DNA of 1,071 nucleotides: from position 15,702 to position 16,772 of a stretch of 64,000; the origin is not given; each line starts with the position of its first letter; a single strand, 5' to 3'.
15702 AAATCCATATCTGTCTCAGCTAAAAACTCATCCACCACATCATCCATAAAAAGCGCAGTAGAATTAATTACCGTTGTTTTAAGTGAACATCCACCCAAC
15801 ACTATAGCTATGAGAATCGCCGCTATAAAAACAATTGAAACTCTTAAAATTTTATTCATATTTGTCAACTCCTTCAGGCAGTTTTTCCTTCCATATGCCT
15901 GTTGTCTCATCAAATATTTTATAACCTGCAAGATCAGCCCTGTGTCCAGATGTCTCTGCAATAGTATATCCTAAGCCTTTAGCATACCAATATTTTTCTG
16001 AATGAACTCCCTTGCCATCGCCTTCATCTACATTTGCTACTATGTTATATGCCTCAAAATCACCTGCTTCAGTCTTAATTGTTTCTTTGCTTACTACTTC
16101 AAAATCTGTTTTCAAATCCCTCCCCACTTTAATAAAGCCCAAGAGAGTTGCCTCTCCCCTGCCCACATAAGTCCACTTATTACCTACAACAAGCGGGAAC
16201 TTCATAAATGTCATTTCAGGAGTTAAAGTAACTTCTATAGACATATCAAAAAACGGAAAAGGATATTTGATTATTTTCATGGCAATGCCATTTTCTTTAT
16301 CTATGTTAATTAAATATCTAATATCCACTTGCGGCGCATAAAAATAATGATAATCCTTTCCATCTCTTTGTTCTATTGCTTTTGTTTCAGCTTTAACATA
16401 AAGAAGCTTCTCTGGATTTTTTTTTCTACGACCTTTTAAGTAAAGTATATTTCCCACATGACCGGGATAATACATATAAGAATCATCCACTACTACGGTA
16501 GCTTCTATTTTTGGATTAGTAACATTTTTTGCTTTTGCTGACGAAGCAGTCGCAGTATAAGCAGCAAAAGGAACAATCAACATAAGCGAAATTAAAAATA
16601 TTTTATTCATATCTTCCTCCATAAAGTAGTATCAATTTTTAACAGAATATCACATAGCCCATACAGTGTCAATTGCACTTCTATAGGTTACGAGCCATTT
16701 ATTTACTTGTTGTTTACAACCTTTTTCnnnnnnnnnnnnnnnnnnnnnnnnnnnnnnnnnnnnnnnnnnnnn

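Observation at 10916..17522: Possible complete trans-envelope uptake pathway: OMP, secreted DUF3108-like protein, TatT lipoprotein, TRAP SBP/permease and an Fe-S aldo/keto reductase in one co-directional cluster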

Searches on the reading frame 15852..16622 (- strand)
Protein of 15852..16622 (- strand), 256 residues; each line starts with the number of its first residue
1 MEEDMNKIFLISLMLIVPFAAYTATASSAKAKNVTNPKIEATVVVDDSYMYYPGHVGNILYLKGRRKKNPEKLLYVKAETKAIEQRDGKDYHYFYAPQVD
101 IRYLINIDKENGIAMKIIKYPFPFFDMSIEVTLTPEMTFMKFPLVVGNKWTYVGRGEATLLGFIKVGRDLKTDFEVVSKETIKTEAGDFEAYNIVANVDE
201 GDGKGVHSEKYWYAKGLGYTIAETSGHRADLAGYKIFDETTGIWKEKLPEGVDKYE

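Call 3: search_protein_families(library=pfam, proteins=[window:15852-16622:-], max_evalue=0.01)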
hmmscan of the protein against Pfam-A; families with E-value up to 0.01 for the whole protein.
window:15852-16622:- (256 aa): 1 family
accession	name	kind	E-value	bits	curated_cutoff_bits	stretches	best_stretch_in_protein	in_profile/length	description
PF21347.3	DUF3108_like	-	5.6e-06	26.8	27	1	172-234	132-196/199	DUF3108-like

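Call 4: search_protein_families(library=ncbifam, proteins=[window:15852-16622:-], max_evalue=0.01)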
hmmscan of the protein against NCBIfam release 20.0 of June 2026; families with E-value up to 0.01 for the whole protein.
window:15852-16622:- (256 aa): 0 families

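Call 10: find_homologous_proteins(query=window:15852-16610:-, max_evalue=0.001)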
Query window:15852-16610:- (252 aa): 24 proteins with E <= 0.001 among 374 candidates.
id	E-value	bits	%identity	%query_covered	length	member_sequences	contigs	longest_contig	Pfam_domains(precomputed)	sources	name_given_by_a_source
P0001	1.3e-165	567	100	100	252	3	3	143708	PF21347.3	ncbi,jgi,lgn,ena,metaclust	ncbi:MAG: hypothetical protein WCJ94_00485 [bacterium]|metaclust:\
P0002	6.0e-125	434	75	100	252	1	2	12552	-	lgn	-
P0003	1.4e-122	426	73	100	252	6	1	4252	-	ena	-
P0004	2.3e-120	419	72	100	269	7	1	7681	-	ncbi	-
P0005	5.8e-120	417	73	100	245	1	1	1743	-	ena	-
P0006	7.8e-115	401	70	100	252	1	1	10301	-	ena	-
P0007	2.4e-110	386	68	100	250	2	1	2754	-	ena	-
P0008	5.4e-87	309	56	100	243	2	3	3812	-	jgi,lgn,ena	jgi:hypothetical protein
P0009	6.6e-85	303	56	96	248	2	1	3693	-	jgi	jgi:hypothetical protein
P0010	1.1e-84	302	58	99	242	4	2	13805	PF21347.3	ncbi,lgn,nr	ncbi:MAG: hypothetical protein JXR81_06255 [Candidatus Goldbacteria bacterium]|nr:hypothetical prote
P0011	6.9e-84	299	55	100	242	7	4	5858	-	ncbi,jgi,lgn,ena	jgi:hypothetical protein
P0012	9.4e-76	273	53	100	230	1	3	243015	-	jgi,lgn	jgi:hypothetical protein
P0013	1.2e-75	272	48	100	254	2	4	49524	-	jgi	-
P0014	1.6e-74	269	57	87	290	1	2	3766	-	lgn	-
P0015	8.0e-74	266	56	84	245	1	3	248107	-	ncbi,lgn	-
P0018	2.9e-59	219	51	82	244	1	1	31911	-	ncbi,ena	-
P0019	1.2e-55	207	47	85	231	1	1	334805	-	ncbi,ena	-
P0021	2.6e-54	202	41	83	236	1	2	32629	-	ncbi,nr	ncbi:MAG: hypothetical protein KA120_07415 [Candidatus Goldbacteria bacterium]|nr:hypothetical prote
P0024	2.9e-53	199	42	83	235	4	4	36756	-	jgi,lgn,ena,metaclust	metaclust:\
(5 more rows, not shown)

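Call 12: find_encoding_contigs(protein=P0019, flank=10000, max_places=2)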
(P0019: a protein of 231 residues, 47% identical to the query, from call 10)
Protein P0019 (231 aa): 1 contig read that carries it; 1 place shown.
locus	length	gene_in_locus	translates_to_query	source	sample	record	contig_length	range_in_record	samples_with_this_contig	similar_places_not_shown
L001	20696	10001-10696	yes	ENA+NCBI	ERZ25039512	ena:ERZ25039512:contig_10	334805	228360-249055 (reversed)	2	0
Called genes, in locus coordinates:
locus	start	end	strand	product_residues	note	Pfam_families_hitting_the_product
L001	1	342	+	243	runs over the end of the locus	PF02348:CTP_transf_3, PF12804:NTP_transf_3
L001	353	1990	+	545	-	PF06418:CTP_synth_N, PF00117:GATase, PF07722:Peptidase_C26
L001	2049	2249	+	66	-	-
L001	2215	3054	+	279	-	PF00793:DAHP_synth_1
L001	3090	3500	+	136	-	PF00075:RNase_H, PF13456:RVT_3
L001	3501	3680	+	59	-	-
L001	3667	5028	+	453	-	PF01523:PmbA_TldD_1st, PF19290:PmbA_TldD_2nd, PF19289:PmbA_TldD_3rd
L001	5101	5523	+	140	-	PF20587:DUF6789 (weak)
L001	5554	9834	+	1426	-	PF01869:BcrAD_BadFG, PF09989:DUF2229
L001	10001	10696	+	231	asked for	-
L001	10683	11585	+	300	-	PF16811:TAtT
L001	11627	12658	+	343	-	PF03480:DctP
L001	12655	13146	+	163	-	PF04290:DctQ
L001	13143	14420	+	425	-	PF06808:DctM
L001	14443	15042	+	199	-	-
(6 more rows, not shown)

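Call 13: find_encoding_contigs(protein=P0012, flank=10000, max_places=2)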
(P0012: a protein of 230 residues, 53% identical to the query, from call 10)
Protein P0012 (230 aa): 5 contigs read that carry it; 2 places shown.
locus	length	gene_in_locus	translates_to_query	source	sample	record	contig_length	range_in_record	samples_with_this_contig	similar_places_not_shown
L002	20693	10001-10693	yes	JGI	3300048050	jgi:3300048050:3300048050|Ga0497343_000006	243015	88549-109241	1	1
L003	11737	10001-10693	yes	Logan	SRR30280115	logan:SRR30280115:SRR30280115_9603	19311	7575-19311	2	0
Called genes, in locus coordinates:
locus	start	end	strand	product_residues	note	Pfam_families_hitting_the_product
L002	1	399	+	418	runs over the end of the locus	PF01943:Polysacc_synt, PF13440:Polysacc_synt_3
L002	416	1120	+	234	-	PF00535:Glycos_transf_2, PF10111:Glyco_tranf_2_2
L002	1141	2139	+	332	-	PF00535:Glycos_transf_2, PF13641:Glyco_tranf_2_3 (weak), PF13632:Glyco_trans_2_3 (faint)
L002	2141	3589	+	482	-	PF02310:B12-binding (weak), PF04055:Radical_SAM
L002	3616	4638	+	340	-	PF00535:Glycos_transf_2, PF13506:Glyco_transf_21 (weak), PF13641:Glyco_tranf_2_3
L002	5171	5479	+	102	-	PF00886:Ribosomal_S16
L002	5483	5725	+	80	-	PF13083:KH_KhpA-B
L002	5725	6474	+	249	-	PF01746:tRNA_m1G_MT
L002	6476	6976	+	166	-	PF01245:Ribosomal_L19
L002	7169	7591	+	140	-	PF00075:RNase_H, PF13456:RVT_3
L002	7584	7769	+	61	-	-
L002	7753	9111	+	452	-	PF01523:PmbA_TldD_1st, PF19290:PmbA_TldD_2nd, PF19289:PmbA_TldD_3rd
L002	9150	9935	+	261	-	PF13505:OMP_b-brl (weak)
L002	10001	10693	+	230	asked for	-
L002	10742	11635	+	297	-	PF16811:TAtT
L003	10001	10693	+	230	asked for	-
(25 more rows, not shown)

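Call 14: find_encoding_contigs(protein=P0021, flank=10000, max_places=2)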
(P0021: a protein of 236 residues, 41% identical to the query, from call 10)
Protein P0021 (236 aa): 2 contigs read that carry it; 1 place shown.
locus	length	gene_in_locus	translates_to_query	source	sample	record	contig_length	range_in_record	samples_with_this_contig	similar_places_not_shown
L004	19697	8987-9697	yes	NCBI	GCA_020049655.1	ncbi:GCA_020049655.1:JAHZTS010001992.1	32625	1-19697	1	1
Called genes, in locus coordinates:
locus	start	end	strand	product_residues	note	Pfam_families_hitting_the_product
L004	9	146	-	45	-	-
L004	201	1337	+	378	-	-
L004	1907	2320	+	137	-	PF08753:NikR_C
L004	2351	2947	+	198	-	PF00156:Pribosyltran (weak)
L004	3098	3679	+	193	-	PF13580:SIS_2, PF01380:SIS (weak)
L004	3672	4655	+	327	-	PF00294:PfkB, PF08543:Phos_pyr_kin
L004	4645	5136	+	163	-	PF01467:CTP_transf_like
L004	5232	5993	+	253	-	PF02348:CTP_transf_3, PF12804:NTP_transf_3 (weak)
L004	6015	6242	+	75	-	-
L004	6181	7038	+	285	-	PF00793:DAHP_synth_1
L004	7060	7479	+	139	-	PF00075:RNase_H, PF13456:RVT_3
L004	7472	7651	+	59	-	-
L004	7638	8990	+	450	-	PF01523:PmbA_TldD_1st, PF19290:PmbA_TldD_2nd, PF19289:PmbA_TldD_3rd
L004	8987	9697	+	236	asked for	-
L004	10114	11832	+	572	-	PF02554:CstA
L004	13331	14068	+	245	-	-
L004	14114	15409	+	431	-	-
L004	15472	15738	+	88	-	-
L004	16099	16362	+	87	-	-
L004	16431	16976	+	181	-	PF01613:Flavin_Reduct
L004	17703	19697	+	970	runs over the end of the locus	PF02057:Glyco_hydro_59 (weak), PF11721:Malectin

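Call 15: find_encoding_contigs(protein=P0024, flank=10000, max_places=2)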
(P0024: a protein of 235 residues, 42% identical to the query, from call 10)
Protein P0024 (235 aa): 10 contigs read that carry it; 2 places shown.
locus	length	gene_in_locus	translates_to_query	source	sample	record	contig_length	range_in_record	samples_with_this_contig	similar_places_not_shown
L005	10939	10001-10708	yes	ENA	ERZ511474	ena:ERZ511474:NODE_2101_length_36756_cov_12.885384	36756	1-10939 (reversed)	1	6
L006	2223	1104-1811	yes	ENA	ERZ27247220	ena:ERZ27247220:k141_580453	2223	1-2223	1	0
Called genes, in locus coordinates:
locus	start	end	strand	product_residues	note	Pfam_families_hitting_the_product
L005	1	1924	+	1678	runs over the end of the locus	-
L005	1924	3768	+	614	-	PF01011:PQQ (faint), PF13860:FlgD_ig (faint), PF13360:PQQ_2, PF13570:Beta-prop_ACSF4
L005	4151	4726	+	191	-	PF13580:SIS_2, PF01380:SIS (weak)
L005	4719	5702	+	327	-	PF00294:PfkB, PF08543:Phos_pyr_kin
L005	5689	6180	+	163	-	PF01467:CTP_transf_like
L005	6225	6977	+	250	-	PF02348:CTP_transf_3, PF12804:NTP_transf_3 (weak)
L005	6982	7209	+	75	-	-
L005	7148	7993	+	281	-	PF00793:DAHP_synth_1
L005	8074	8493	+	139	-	PF00075:RNase_H, PF13456:RVT_3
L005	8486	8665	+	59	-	-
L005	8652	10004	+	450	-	PF01523:PmbA_TldD_1st, PF19290:PmbA_TldD_2nd, PF19289:PmbA_TldD_3rd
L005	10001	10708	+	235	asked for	-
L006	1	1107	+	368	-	?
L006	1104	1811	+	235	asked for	-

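Call 16: find_encoding_contigs(protein=P0013, flank=10000, max_places=2)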
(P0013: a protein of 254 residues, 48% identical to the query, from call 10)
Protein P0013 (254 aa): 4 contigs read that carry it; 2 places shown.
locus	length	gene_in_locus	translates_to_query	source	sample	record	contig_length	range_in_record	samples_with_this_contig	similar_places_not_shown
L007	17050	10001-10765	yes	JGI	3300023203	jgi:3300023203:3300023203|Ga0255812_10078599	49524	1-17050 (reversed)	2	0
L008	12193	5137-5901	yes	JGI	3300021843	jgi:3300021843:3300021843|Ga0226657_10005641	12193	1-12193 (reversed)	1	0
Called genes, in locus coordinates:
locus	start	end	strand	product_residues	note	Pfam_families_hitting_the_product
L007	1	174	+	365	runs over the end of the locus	PF01476:LysM, PF11306:DUF3108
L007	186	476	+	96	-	PF07876:Dabb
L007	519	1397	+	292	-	PF00595:PDZ (weak), PF13180:PDZ_2 (faint), PF17820:PDZ_6 (weak)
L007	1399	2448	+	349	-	-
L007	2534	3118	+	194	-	PF13580:SIS_2, PF01380:SIS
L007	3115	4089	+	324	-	PF00294:PfkB, PF08543:Phos_pyr_kin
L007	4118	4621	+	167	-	PF01467:CTP_transf_like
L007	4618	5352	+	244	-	PF02348:CTP_transf_3, PF12804:NTP_transf_3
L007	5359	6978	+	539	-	PF06418:CTP_synth_N, PF00117:GATase, PF07722:Peptidase_C26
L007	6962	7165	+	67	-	-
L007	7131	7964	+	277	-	PF00793:DAHP_synth_1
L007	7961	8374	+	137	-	PF00075:RNase_H, PF13456:RVT_3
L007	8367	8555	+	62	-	-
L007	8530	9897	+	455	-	PF01523:PmbA_TldD_1st (weak), PF19290:PmbA_TldD_2nd, PF19289:PmbA_TldD_3rd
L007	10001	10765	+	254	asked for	-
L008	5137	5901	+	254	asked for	-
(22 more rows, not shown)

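Call 17: find_encoding_contigs(protein=P0018, flank=10000, max_places=2)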
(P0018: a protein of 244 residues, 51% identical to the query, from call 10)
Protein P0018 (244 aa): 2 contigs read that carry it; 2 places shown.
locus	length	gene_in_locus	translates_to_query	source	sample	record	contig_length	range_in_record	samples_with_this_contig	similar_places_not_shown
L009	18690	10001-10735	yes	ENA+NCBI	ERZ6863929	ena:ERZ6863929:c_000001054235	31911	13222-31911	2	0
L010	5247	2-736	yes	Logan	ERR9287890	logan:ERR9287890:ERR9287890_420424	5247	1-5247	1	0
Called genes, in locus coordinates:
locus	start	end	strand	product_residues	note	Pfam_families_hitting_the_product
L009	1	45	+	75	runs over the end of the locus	PF04023:FeoA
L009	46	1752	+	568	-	PF00009:GTP_EFTU (weak), PF01926:MMR_HSR1, PF02421:FeoB_N, PF09439:SRPRB (weak), PF07670:Gate, PF07664:FeoB_C, PF07670:Gate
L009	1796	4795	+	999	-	PF13231:PMT_2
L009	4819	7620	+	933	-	PF13231:PMT_2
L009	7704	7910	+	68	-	-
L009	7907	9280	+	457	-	PF01523:PmbA_TldD_1st, PF19290:PmbA_TldD_2nd, PF19289:PmbA_TldD_3rd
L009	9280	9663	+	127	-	-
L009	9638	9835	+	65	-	-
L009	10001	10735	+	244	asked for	-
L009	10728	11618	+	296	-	PF16811:TAtT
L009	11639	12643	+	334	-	PF03480:DctP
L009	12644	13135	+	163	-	PF04290:DctQ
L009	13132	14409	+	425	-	PF06808:DctM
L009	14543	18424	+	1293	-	PF13860:FlgD_ig (weak)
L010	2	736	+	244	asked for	?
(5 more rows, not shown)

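Call 18: find_encoding_contigs(protein=P0015, flank=10000, max_places=2)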
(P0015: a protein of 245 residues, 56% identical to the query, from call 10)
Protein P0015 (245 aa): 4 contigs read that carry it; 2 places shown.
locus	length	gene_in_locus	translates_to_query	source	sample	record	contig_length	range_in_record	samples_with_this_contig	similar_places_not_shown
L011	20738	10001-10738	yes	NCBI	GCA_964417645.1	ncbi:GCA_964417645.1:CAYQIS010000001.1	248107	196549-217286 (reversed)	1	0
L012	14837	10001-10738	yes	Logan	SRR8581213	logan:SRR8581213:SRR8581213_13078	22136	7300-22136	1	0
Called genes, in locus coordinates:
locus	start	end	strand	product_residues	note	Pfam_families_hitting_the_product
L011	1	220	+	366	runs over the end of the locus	PF01476:LysM, PF11306:DUF3108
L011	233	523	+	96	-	PF07876:Dabb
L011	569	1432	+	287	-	PF00595:PDZ (weak), PF13180:PDZ_2 (weak), PF19805:DUF6288 (weak), PF17820:PDZ_6 (weak)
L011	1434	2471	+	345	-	-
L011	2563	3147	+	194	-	PF13580:SIS_2, PF01380:SIS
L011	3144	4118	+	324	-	PF00294:PfkB, PF08543:Phos_pyr_kin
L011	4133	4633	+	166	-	PF01467:CTP_transf_like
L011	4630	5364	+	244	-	PF02348:CTP_transf_3, PF12804:NTP_transf_3 (weak)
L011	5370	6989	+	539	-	PF06418:CTP_synth_N, PF00117:GATase, PF07722:Peptidase_C26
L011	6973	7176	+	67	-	-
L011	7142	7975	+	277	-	PF00793:DAHP_synth_1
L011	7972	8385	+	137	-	PF00075:RNase_H, PF13456:RVT_3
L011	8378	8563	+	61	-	-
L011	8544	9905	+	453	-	PF01523:PmbA_TldD_1st, PF19290:PmbA_TldD_2nd, PF19289:PmbA_TldD_3rd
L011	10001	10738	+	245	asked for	-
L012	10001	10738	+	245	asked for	-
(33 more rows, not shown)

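Call 27: predict_structure(alignment_id=A1)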
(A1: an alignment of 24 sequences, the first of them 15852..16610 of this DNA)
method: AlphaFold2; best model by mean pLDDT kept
length: 252 residues; sequences in the alignment: 24
mean_pLDDT: 85.8   pTM: 0.77
mean pLDDT of the five models: 85.8, 84.5, 84.0, 83.5, 83.4
residues with pLDDT >= 90: 174; 70-90: 33; 50-70: 18; < 50: 27
segments of 3 or more residues with pLDDT < 50: 1-3, 14-34
pLDDT, mean of each block of 10 residues (from residue 1): 52 49 41 50 90 97 91 96 95 90 96 76 81 97 98 84 94 98 97 94 97 94 95 94 96 93
secondary structure, 60 per line:
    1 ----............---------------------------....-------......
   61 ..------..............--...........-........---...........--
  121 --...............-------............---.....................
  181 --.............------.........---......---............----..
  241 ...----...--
elements in order: H5-16 H44-47 E55-62 E69-82 E85-92 E97-104 E108-118 E123-137 E145-156 E160-180 E183-195 E202-210 E214-219 E223-234 E239-243

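Call 54: search_protein_representatives(alignment_id=A1)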
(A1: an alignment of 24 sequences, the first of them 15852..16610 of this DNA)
Query: 24 sequences, 247 profile positions. Proteins with E-value up to 0.001 (for the whole library): 302; up to 1e-10: 53; up to 1e-30: 24. The best 150 are listed.
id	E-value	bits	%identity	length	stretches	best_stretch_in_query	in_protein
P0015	4.5e-104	363.4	-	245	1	1-247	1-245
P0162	1.8e-96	338.5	-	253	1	11-247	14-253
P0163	7.8e-84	297.1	-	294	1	26-247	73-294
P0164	2.2e-82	292.4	-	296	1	29-247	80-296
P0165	9.8e-80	283.7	-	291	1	30-247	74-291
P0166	2.4e-78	279.1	-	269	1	21-247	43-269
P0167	2.4e-77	275.8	-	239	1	26-246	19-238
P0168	1.5e-73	263.4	-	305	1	26-247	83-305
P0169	1.5e-70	253.6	-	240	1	20-246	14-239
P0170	4.0e-65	235.8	-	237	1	32-245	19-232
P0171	1.3e-61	224.3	-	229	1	33-239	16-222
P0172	2.5e-61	223.4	-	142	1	106-247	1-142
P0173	4.3e-58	212.8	-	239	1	21-247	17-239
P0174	1.9e-57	210.7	-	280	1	27-229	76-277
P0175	9.9e-55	201.8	-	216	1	40-228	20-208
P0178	1.0e-45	172.2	-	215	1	42-227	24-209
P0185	1.4e-29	119.4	-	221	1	32-226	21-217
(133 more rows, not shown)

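Call 55: find_encoding_contigs(protein=P0175, flank=6000, max_places=2)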
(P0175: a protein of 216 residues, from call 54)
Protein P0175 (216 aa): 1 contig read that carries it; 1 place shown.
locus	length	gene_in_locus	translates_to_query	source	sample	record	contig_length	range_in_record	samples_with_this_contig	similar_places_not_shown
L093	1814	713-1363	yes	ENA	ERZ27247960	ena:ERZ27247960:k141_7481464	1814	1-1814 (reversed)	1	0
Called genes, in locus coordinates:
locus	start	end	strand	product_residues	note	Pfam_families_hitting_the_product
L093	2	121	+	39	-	?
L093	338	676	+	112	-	-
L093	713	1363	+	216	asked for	-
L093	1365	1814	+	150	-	?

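Call 59: find_encoding_contigs(protein=P0178, flank=6000, max_places=2)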
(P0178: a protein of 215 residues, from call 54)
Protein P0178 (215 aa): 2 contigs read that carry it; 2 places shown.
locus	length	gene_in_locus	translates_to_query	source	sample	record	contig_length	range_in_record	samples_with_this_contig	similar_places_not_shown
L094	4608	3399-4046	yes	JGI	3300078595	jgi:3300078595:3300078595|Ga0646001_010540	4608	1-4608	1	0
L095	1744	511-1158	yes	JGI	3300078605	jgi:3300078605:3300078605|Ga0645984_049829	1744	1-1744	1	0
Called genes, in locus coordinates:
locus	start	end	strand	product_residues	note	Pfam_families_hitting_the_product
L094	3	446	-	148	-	?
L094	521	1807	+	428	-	PF00365:PFK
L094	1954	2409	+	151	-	PF13669:Glyoxalase_4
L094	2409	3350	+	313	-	PF00248:Aldo_ket_red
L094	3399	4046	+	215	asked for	-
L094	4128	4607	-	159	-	?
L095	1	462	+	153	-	?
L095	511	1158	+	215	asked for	-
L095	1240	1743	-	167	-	?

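Call 60: find_encoding_contigs(protein=P0185, flank=6000, max_places=2)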
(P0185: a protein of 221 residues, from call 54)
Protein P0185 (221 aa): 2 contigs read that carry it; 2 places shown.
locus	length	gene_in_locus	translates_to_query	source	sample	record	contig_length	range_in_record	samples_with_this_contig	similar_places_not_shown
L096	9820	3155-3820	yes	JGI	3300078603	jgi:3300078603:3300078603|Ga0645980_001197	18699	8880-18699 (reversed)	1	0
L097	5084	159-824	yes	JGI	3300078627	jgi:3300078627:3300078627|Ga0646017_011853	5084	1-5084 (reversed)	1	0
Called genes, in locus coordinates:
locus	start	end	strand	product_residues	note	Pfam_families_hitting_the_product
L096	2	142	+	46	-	?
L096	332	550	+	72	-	PF01402:RHH_1 (weak)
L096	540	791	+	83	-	PF05016:ParE_toxin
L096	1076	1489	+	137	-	PF01894:YjbQ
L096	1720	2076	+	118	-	PF05635:23S_rRNA_IVP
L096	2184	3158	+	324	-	PF14249:Tocopherol_cycl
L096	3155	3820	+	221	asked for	-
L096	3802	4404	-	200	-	PF00578:AhpC-TSA, PF08534:Redoxin, PF00085:Thioredoxin, PF13098:Thioredoxin_2, PF13905:Thioredoxin_8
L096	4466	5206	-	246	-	PF02683:DsbD_TM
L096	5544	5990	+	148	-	-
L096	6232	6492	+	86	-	-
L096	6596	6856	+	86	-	-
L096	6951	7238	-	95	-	-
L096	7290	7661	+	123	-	PF00072:Response_reg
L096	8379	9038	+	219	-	PF01876:RNase_P_p30 (faint), PF02811:PHP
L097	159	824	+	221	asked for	-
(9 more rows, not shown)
